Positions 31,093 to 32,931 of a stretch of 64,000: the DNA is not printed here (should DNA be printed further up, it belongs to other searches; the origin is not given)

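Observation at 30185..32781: WYL regulator + orphan SAP / FokI-like nuclease cassette between tmcAL and the rplJL operon: candidate undescribed defence or toxin module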

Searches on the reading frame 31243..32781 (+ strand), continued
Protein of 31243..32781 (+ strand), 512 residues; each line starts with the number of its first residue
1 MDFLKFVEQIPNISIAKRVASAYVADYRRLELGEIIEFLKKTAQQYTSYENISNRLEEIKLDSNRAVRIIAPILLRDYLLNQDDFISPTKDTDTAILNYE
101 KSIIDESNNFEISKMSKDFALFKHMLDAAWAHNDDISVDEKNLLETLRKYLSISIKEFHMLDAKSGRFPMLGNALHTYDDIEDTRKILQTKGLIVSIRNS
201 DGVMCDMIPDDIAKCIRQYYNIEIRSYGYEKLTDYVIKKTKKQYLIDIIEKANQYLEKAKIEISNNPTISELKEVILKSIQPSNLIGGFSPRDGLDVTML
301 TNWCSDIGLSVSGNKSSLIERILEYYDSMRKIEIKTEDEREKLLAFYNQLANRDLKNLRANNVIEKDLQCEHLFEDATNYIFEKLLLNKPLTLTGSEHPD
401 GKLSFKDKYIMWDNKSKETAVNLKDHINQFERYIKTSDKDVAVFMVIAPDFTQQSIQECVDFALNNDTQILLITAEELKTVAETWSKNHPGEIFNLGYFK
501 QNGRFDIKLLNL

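Call 21: search_protein_representatives(protein=window:31243-32778:+)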
Query: 512 residues. Proteins with E-value up to 0.001 (for the whole library): 261; up to 1e-10: 163; up to 1e-30: 66. The best 150 are listed.
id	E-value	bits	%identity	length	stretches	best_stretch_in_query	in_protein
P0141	2.4e-137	475.1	47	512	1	2-510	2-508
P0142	4.6e-135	467.6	48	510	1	1-512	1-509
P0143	2.9e-127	441.9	46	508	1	1-511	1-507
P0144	5.1e-118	411.4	41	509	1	1-509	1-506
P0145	1.8e-106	373.4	54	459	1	179-511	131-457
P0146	1.1e-95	337.8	40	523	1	3-510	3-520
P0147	8.7e-90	318.3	39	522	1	1-510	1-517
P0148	1.2e-77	278.3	43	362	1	1-360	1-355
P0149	4.0e-77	276.5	50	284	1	225-508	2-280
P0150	2.7e-70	254.0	42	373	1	129-487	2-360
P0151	1.9e-69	251.3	50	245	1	54-290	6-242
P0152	2.5e-65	237.6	45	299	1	216-508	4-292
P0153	2.7e-63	230.9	29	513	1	20-509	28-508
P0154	2.0e-60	221.5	34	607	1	18-508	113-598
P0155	2.8e-60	221.0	35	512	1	60-507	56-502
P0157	7.1e-58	213.1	32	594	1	15-504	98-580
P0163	1.4e-52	195.6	36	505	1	49-506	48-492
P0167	1.5e-49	185.7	33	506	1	45-510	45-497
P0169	3.2e-49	184.5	33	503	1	39-507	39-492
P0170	2.6e-48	181.6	35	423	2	308-497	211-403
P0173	3.3e-47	177.9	29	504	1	16-506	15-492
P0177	6.7e-44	167.0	33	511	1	46-503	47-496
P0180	2.3e-41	158.6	31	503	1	15-510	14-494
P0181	1.6e-40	155.8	33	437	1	30-331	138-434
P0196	6.5e-34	134.1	31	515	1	37-506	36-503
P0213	2.9e-29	118.7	38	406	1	253-504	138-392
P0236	2.4e-19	86.0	27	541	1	35-503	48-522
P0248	5.3e-18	81.6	29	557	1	160-507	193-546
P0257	3.1e-17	79.1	27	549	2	208-506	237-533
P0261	1.4e-16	76.9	26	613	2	299-505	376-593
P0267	5.8e-15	71.6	27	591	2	299-487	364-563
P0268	9.3e-15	70.9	37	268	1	364-506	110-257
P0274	3.6e-14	69.0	30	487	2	208-331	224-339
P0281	1.6e-13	66.8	25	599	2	94-346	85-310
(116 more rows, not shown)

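Call 23: search_solved_structures(query=A2, max_evalue=10, show_alignments=4)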
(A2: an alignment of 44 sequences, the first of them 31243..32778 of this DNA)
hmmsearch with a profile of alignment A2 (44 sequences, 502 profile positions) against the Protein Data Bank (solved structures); distinct sequences matched with E-value up to 10: 4.
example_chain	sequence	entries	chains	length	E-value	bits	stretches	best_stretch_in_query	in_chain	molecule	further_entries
1jjr_A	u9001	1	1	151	0.0003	22.9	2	259-314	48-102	THYROID AUTOANTIGEN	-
2rno_A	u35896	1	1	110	0.037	16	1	271-311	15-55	Putative DNA-binding protein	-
2jx3_A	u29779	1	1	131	0.045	15.8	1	268-309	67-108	Protein DEK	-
2rnn_A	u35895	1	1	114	0.3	13.1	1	271-312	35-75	E3 SUMO-protein ligase SIZ1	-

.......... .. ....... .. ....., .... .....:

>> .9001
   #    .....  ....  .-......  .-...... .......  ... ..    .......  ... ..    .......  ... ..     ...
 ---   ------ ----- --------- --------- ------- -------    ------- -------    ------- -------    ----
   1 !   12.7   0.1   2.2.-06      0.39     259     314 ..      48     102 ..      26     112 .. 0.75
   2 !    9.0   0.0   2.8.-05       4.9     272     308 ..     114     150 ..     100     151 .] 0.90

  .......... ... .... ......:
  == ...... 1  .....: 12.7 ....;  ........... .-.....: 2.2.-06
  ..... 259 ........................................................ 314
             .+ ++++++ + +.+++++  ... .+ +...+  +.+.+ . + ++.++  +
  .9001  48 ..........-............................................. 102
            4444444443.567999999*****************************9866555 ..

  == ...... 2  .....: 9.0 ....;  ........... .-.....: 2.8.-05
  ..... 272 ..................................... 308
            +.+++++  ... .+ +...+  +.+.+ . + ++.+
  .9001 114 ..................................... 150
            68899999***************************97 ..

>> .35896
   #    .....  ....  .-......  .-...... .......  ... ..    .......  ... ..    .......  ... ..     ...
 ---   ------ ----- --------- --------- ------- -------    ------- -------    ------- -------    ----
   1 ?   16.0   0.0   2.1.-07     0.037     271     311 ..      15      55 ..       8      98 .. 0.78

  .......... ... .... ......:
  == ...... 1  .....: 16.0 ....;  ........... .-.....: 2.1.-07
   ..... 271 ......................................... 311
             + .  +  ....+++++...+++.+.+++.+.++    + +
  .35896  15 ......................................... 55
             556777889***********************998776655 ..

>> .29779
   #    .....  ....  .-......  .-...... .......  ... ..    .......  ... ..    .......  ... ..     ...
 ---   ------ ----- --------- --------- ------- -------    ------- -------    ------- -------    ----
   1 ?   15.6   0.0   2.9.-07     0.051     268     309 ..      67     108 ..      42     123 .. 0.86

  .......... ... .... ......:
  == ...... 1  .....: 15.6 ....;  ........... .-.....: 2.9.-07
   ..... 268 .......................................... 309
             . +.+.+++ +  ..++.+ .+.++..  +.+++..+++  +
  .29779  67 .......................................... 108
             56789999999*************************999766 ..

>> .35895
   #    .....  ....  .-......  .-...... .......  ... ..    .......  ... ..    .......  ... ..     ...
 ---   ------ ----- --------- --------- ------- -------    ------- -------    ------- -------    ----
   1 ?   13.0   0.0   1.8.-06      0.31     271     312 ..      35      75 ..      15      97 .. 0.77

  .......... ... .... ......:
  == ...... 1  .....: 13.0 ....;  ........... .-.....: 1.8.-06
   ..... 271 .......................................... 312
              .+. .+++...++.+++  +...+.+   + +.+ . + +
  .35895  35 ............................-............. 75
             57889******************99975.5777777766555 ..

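Call 24: search_protein_families(library=pfam, alignment_id=A2, max_evalue=0.01)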
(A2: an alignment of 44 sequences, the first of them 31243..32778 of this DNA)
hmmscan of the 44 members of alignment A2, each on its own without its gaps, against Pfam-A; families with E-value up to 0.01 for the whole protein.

A. member 1, window:31243-32778:+ (512 aa): 2 families
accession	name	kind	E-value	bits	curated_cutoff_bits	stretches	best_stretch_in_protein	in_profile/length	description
PF02037.33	SAP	-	4.2e-06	26.7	23.9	1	303-326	13-36/37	SAP domain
PF18953.6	SAP_new25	-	0.00022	21.2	26.3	1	300-333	13-46/51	SAP domain-containing new25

B. families by the number of members that match (of 44 scanned): 14 families
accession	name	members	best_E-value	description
PF02037.33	SAP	26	1.1e-15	SAP domain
PF18953.6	SAP_new25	20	7.9e-10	SAP domain-containing new25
PF09254.17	FokI_cleav_dom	15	9.3e-08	FokI, cleavage domain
PF05099.18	TerB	6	0.0001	Tellurite resistance protein TerB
PF03735.19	ENT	4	9.8e-05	ENT domain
PF13297.11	SDE2_2C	1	0.00034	Replication stress response SDE2 C-terminal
PF21728.3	PADR1_N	1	0.00039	PADR1, N-terminal helical domain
PF13240.11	Zn_Ribbon_1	1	0.0021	zinc-ribbon domain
PF07793.16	DUF1631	1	0.0033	Protein of unknown function (DUF1631)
PF21188.2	BRR2_plug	1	0.0037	Pre-mRNA-splicing helicase BRR2 plug domain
PF07631.16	PSD4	1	0.0048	Protein of unknown function (DUF1592)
PF01843.25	DIL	1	0.0051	DIL domain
PF20941.2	DUF6848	1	0.008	Domain of unknown function (DUF6848)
PF19960.5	EAD7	1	0.009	Effector-associated domain 7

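Call 25: predict_structure(alignment_id=A1)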
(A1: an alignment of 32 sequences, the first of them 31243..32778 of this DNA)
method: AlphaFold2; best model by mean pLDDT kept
length: 512 residues; sequences in the alignment: 32
mean_pLDDT: 52.0   pTM: 0.24
mean pLDDT of the five models: 52.0, 51.3, 46.1, 45.7, 45.3
residues with pLDDT >= 90: 0; 70-90: 72; 50-70: 194; < 50: 246
segments of 3 or more residues with pLDDT < 50: 1-4, 22-53, 55-111, 128-130, 132-140, 156-182, 184-229, 284-289, 307-309, 326-337, 382-407, 500-504, 510-512
pLDDT, mean of each block of 10 residues (from residue 1): 50 50 41 42 41 43 37 35 31 41 44 51 51 42 54 49 37 39 45 31 34 38 40 58 69 63 77 72 48 57 53 58 48 43 77 83 80 66 40 31 39 58 67 61 62 72 66 69 67 57 50 41
secondary structure, 60 per line:
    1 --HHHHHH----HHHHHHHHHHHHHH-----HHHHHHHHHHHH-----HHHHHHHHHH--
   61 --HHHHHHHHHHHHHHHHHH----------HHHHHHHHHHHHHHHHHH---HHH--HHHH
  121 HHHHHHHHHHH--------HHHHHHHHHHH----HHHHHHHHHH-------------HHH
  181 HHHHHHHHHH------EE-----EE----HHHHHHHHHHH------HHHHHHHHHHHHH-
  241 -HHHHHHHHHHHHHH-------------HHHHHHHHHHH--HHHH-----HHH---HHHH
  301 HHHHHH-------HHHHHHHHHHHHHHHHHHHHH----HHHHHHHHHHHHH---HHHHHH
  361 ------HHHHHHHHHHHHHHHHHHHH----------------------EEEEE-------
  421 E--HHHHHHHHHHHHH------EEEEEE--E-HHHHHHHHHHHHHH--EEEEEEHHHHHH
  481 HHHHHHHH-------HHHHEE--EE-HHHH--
elements in order: H3-8 H13-26 H32-43 H49-58 H63-80 H91-108 H117-131 H140-150 H155-164 H178-190 H210-220 H227-239 H242-255 H269-279 H282-285 H297-306 H314-334 H339-351 H355-360 H367-386 E409-413 H424-436 E443-448 H453-466 E469-474 H475-488 H496-499 H507-510

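Call 33: find_encoding_contigs(protein=P0001, flank=6000, max_places=6)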
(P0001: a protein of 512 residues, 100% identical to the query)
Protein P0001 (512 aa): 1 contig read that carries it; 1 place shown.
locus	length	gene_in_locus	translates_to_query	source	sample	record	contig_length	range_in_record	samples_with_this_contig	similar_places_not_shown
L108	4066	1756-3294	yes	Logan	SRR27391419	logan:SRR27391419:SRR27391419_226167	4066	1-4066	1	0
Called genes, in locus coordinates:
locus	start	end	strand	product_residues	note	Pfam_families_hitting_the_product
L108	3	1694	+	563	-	?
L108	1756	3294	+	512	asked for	PF02037:SAP (weak), PF09254:FokI_cleav_dom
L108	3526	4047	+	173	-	PF00466:Ribosomal_L10, PF27436:RL10_C (faint)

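Call 34: predict_structure(alignment_id=A2)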
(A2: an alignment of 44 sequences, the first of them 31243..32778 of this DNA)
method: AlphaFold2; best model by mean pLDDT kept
length: 512 residues; sequences in the alignment: 44
mean_pLDDT: 93.3   pTM: 0.85
mean pLDDT of the five models: 93.3, 93.1, 92.9, 92.2, 91.4
residues with pLDDT >= 90: 424; 70-90: 80; 50-70: 8; < 50: 0
segments of 3 or more residues with pLDDT < 50: none
pLDDT, mean of each block of 10 residues (from residue 1): 90 90 93 96 96 96 93 97 95 98 93 74 92 84 89 88 94 97 96 90 92 97 96 97 95 76 88 91 96 95 93 97 95 87 96 93 94 97 98 94 98 97 97 97 98 96 94 96 93 96 89 79
secondary structure, 60 per line:
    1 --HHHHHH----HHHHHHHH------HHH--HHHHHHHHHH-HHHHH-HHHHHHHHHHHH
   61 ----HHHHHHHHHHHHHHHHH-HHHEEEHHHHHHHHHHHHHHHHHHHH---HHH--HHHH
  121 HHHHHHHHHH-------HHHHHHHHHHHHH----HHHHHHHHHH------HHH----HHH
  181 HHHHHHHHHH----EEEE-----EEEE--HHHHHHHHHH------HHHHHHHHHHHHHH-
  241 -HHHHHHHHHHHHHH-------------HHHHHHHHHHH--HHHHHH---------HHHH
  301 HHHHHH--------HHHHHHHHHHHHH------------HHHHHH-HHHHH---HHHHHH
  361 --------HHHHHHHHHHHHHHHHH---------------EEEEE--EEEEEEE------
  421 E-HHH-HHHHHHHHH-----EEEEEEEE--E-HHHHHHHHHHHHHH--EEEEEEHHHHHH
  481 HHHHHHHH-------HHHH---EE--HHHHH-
elements in order: H3-8 H13-20 H32-41 H43-47 H49-60 H65-81 E86-88 H89-108 H117-130 H138-150 H155-164 H178-190 E195-198 E204-207 H210-219 H226-239 H242-255 H269-279 H282-287 H297-306 H315-327 H340-345 H347-351 H355-360 H369-385 E401-405 E408-414 H427-435 E441-448 H453-466 E469-474 H475-488 H496-499 H507-511

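Call 37: search_protein_families(library=pfam, proteins=[L108:3-1691:+], max_evalue=0.01)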
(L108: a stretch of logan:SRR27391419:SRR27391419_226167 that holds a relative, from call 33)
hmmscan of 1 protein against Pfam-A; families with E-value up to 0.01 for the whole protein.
L108:3-1691:+ (563 aa): 5 families
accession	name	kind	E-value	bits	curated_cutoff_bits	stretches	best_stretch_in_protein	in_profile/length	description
PF13306.12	LRR_5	-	8.2e-118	388.2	27.7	4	241-370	1-127/127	BspA type Leucine rich repeat region (6 copies)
PF13855.12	LRR_8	-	3e-29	101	27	3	239-283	12-57/61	Leucine rich repeat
PF12799.13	LRR_4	-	1.7e-11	44.4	27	0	252-289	1-39/44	Leucine Rich repeats (2 copies)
PF23952.1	LRR_EndoS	-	1.6e-08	35.2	27.9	0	162-216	61-116/116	Endo-beta-N-acetylglucosaminidase EndoS LRR domain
PF05725.18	FNIP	-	1.3e-05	25.6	21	0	226-266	1-39/44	FNIP Repeat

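Call 39: fold_search(model_id=the predicted structure, library=pdb)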
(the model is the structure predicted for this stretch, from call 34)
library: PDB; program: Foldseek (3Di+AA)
matches with E <= 10: 113; with E <= 0.001: 4
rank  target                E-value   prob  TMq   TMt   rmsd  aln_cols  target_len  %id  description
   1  2fok_B                1.4e-05  1.00  0.26  0.24  23.6       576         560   13  STRUCTURE OF RESTRICTION ENDONUCLEASE FOKI (released 1998-06-17)
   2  1fok_A                1.6e-05  1.00  0.27  0.24  21.9       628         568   13  STRUCTURE OF RESTRICTION ENDONUCLEASE FOKI BOUND TO DNA (released 1997-12-03)
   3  2fok_A                1.7e-05  1.00  0.25  0.23  22.6       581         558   11  STRUCTURE OF RESTRICTION ENDONUCLEASE FOKI (released 1998-06-17)
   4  5liz                  6.1e-04  1.00  0.22  0.19  21.5       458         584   13  The structure of Nt.BspD6I nicking endonuclease with all cysteines mutated by serine residues at 0.19 nm resolution . (released 2017-08-02)
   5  2ewf                  1.4e-03  0.94  0.20  0.18  21.9       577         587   13  Crystal structure of the site-specific DNA nickase N.BspD6I (released 2006-11-21)
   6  5liq_B                1.6e-03  0.97  0.22  0.19  22.5       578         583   13  The structure of C160S,C508S,C578S mutant of Nt.BspD6I nicking endonuclease at 0.185 nm resolution . (released 2017-08-02)
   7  6qnz_B                1.8e-03  0.97  0.24  0.22  22.9       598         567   12  Crystal structure of the site-specific DNA nickase N.BspD6I E418A Mutant (released 2020-03-04)
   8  6qnz_A                2.0e-03  0.97  0.23  0.20  21.0       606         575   12  Crystal structure of the site-specific DNA nickase N.BspD6I E418A Mutant (released 2020-03-04)
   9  5lhc_B                2.0e-03  0.95  0.22  0.19  22.1       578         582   12  The structure of D456A mutant of Nt.BspD6I nicking endonuclease at 0.24 nm resolution . (released 2017-08-16)
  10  5lhc_A                2.3e-03  0.97  0.24  0.22  22.2       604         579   12  The structure of D456A mutant of Nt.BspD6I nicking endonuclease at 0.24 nm resolution . (released 2017-08-16)
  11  5liq_A                3.0e-03  0.99  0.22  0.20  22.0       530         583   12  The structure of C160S,C508S,C578S mutant of Nt.BspD6I nicking endonuclease at 0.185 nm resolution . (released 2017-08-02)
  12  3a4k_A                4.7e-02  1.00  0.21  0.34  10.7       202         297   16  Crystal structural analysis of HindIII restriction endonuclease in complex with cognate DNA and divalent cations at 2. (released 2009-10-20)
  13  2p14                  1.8e-01  1.00  0.23  0.57   5.0       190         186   12  Crystal structure of small subunit (R.BspD6I2) of the heterodimeric restriction endonuclease R.BspD6I (released 2008-03-11)
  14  2flo_A                5.7e-01  0.07  0.11  0.11  23.2       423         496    9  Crystal structure of exopolyphosphatase (PPX) from E. coli O157:H7 (released 2006-06-06)
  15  2flo_B                7.8e-01  0.06  0.10  0.10  22.2       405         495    8  Crystal structure of exopolyphosphatase (PPX) from E. coli O157:H7 (released 2006-06-06)
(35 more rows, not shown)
